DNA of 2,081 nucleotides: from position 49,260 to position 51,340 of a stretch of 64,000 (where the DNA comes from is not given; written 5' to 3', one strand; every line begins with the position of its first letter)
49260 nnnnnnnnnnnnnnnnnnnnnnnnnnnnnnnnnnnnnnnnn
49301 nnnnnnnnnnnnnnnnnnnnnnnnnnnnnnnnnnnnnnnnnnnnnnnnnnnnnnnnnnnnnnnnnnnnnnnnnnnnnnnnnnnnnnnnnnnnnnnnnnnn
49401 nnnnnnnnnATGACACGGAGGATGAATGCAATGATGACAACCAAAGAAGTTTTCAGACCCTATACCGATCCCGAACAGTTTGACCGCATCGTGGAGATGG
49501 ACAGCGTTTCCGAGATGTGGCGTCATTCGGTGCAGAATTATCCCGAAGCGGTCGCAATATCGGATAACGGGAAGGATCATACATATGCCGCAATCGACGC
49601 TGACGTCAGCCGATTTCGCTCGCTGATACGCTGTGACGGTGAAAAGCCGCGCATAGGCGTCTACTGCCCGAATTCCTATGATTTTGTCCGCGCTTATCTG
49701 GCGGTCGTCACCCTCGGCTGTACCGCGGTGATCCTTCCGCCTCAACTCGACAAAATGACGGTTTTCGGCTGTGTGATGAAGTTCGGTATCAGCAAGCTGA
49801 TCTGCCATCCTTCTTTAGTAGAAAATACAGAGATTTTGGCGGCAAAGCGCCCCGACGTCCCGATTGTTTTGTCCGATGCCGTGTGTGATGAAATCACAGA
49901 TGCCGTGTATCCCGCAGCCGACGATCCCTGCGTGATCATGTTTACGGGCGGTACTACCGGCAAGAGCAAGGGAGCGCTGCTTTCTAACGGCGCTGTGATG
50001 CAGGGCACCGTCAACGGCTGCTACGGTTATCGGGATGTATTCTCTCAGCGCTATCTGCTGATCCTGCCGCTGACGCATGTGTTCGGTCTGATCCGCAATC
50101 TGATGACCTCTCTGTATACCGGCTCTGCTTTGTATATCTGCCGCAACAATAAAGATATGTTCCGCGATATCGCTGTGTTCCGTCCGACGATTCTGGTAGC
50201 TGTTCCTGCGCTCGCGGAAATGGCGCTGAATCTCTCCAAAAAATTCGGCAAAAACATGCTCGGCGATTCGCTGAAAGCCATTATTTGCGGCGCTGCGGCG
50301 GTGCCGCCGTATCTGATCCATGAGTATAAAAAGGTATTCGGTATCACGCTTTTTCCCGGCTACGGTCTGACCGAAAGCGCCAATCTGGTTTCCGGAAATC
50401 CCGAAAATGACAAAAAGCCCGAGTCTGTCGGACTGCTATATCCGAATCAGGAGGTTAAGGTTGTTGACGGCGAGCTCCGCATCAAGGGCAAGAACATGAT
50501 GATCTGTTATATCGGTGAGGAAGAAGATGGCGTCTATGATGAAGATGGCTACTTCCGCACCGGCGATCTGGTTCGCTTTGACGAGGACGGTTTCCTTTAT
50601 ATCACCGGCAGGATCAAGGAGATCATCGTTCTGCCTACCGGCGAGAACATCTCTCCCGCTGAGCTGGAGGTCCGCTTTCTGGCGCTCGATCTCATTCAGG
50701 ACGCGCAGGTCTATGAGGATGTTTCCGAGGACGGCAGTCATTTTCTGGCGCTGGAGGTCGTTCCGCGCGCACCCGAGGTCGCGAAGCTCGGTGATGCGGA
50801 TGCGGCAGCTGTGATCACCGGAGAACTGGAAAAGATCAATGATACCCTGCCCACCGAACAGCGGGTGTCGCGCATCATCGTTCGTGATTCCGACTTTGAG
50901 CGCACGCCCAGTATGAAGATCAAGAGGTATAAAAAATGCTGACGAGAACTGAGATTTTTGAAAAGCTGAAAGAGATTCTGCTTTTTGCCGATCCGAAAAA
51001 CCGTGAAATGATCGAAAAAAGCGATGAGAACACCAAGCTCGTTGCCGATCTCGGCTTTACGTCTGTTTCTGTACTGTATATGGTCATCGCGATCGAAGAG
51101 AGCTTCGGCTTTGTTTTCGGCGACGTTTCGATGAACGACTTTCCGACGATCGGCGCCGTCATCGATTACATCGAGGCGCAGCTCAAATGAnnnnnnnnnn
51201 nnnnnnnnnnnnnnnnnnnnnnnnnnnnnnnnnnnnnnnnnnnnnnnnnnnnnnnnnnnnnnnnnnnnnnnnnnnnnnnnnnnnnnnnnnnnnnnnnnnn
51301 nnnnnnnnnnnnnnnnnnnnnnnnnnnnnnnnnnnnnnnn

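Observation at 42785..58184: Uncharacterised lipid scavenging and re-acylation island with an LRAT enzyme and dedicated carriers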

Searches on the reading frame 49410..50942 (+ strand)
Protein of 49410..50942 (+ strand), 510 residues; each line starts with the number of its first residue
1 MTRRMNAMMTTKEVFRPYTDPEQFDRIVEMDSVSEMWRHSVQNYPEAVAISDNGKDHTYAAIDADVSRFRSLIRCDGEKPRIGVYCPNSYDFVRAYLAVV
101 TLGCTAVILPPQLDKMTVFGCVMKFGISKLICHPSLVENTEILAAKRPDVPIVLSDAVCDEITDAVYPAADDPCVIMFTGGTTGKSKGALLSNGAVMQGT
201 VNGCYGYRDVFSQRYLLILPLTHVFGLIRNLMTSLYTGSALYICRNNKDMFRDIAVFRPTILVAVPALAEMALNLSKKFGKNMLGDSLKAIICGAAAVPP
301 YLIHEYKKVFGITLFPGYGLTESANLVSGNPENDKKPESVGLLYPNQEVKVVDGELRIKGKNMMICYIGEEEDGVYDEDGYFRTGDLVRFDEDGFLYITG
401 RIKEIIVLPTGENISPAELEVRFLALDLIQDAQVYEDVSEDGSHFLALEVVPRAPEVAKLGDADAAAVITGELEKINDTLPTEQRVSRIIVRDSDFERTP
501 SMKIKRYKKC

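Call 3: search_protein_families(library=pfam, proteins=[window:49410-50942:+], max_evalue=0.01)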
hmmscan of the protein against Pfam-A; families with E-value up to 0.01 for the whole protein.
window:49410-50942:+ (510 aa): 2 families
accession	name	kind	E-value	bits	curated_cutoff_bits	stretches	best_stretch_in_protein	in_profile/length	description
PF00501.34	AMP-binding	-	1.6e-59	202.1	29.9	1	38-367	2-383/384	AMP-binding enzyme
PF23562.2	AMP-binding_C_3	-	0.00042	21.1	20.8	1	404-506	2-105/124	AMP-binding enzyme C-terminal domain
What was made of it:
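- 49410..50942 (+): Lig2: stand-alone ANL ligase. An alternative start at 49431 is used in public gene calls. PF00501 E 1.6e-59 (call 3).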

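Call 15: search_protein_families(library=ncbifam, proteins=[window:49410-50942:+], max_evalue=0.001)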
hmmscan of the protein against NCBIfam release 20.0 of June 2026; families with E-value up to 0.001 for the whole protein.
window:49410-50942:+ (510 aa): 97 families (the best 25 are shown)
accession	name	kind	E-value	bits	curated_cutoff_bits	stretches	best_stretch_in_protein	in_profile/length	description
NF004837.0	PRK06187.1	subfamily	1.5e-54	185.2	476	2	164-434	163-453/531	long-chain-fatty-acid--CoA ligase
NF004114.0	PRK05605.1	equivalog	5e-52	177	766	2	164-451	214-517/575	long-chain-fatty-acid--CoA ligase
TIGR01923.1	menE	equivalog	2.9e-48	164.8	330.15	1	58-435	1-380/442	o-succinylbenzoate--CoA ligase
NF005801.1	PRK07656.1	equivalog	2.4e-42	145.2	657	1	33-434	3-434/500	FadD3 family acyl-CoA ligase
NF005714.0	PRK07529.1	subfamily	1.8e-40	138.9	632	1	163-432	210-504/640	acyl-CoA synthetase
NF052269.1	Staph_lig_FadD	equivalog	8.5e-40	136.5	650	1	54-434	25-424/499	long-chain-fatty-acid--CoA ligase FadD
NF005307.0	PRK06839.1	equivalog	1e-39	136.5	748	1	44-435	15-425/496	o-succinylbenzoate--CoA ligase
NF006181.0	PRK08314.1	subfamily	3.7e-38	131.1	705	2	154-434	186-483/563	long-chain-fatty-acid--CoA ligase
TIGR03098.1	ligase_PEP_1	hypoth_equivalog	3.8e-35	121.3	592.35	2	33-353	2-345/517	acyl-CoA ligase (AMP-forming), exosortase A system-associated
NF004511.1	PRK05852.1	equivalog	3.6e-34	118.3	650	1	36-458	4-459/505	FadD7 family fatty acid--CoA ligase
NF006182.0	PRK08316.1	subfamily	5.2e-34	117.6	663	1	28-425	8-439/523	fatty acyl-CoA synthetase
NF004758.0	PRK06087.1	equivalog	9.3e-34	116.7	736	2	161-435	178-465/548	medium-chain fatty-acid--CoA ligase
NF005702.0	PRK07514.1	subfamily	5.6e-33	114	558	1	52-434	25-431/506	malonyl-CoA synthase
NF006539.0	PRK09029.1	equivalog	6.6e-33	114.2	494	1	35-434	7-384/458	o-succinylbenzoate--CoA ligase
NF006572.0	PRK09088.1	equivalog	9.1e-33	113.7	696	1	44-430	14-415/491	acyl-CoA synthetase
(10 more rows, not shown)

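Call 22: search_solved_structures(query=window:49410-50939:+, max_evalue=0.001)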
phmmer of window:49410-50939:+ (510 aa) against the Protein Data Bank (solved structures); distinct sequences matched with E-value up to 0.001: 178 (the best 60 are shown).
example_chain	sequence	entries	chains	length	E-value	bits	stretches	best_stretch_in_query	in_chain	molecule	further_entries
5ie0_A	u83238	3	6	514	3.6e-31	111.5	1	30-432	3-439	Oxalate--CoA ligase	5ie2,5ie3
8wev_A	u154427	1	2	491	5.7e-30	107.6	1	43-423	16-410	Feruloyl-CoA Synthetase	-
8weu_A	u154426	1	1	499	6.2e-30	107.5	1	43-423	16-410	Fatty-acyl-CoA synthase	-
6qjz_A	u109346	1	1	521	2.9e-27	98.7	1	145-432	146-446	oxalyl CoA-synthetase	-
5buq_A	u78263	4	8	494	1.6e-26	96.3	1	41-434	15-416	2-succinylbenzoate--CoA ligase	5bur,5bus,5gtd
5x8f_A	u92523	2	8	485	1.6e-26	96.3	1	41-434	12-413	2-succinylbenzoate--CoA ligase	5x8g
4gxr_A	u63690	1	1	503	4.8e-26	94.7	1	58-434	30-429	Malonyl CoA synthetase, Benzoate-CoA ligase Chimeric protein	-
4gxq_A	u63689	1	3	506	6e-26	94.3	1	58-434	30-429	Malonyl CoA synthetase, Benzoate-CoA ligase Chimeric protein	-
4fuq_A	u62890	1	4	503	6.7e-26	94.2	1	58-434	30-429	Malonyl CoA synthetase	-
4fut_A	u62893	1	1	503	6.9e-26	94.1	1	58-434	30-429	Malonyl CoA synthetase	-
8aff_A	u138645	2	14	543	2.6e-22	82.3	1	169-435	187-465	Oxalate--CoA ligase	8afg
3nyq_A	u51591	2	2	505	1.4e-21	80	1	77-457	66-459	Malonyl-CoA Ligase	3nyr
3r44_A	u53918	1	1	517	2.2e-21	79.3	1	56-437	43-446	fatty acyl CoA synthetase FADD13 (FATTY-ACYL-CoA SYNTHETASE)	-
7kyd_A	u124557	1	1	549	2.6e-20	75.7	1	166-451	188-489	Long-chain fatty-acyl-CoA synthetase CG6178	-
3ipl_A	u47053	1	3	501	1.5e-19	73.3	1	170-432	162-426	2-succinylbenzoate--CoA ligase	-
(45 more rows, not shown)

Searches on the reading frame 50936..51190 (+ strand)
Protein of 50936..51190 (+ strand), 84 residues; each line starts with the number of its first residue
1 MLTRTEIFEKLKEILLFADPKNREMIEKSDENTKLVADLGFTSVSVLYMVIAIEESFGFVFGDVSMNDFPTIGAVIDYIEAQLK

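Call 3: search_protein_families(library=pfam, proteins=[window:50936-51190:+], max_evalue=0.01)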
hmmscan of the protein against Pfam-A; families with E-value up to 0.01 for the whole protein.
window:50936-51190:+ (84 aa): 1 family
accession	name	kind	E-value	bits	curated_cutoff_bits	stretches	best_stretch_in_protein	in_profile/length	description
PF00550.31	PP-binding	-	4.7e-06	27.2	20.8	1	30-79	19-67/67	Phosphopantetheine attachment site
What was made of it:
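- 50936..51190 (+): ACP2: free carrier protein (DLGFTS motif). Its stop codon overlaps the LRAT start. PF00550 (call 3).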

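Call 15: search_protein_families(library=ncbifam, proteins=[window:50936-51190:+], max_evalue=0.001)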
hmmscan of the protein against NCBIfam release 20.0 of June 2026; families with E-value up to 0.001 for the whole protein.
window:50936-51190:+ (84 aa): 9 families
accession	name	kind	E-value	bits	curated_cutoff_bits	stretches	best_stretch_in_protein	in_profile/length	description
NF009104.0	PRK12449.1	equivalog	1.2e-09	38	70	1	2-83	1-79/80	acyl carrier protein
NF002150.0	PRK00982.1-4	subfamily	1.1e-08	35.2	66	1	3-83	2-79/80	acyl carrier protein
TIGR00517.1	acyl_carrier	equivalog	1.7e-08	34.2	70.45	1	6-82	3-76/77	acyl carrier protein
NF002148.0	PRK00982.1-2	subfamily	5.3e-08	32.6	71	1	5-82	3-77/79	acyl carrier protein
NF002149.0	PRK00982.1-3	equivalog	1.5e-06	28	106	1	30-82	24-76/78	acyl carrier protein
NF002151.0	PRK00982.1-5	equivalog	9.7e-06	25.6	92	1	6-82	3-76/78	acyl carrier protein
NF002147.0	PRK00982.1-1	equivalog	9.7e-06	25.3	84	1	3-81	4-79/83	acyl carrier protein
NF005798.0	PRK07639.1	equivalog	1.4e-05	25.4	100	1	20-82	17-81/91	petrobactin biosynthesis protein AsbD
NF004533.0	PRK05883.1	equivalog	0.00046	20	72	1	26-82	40-96/100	acyl carrier protein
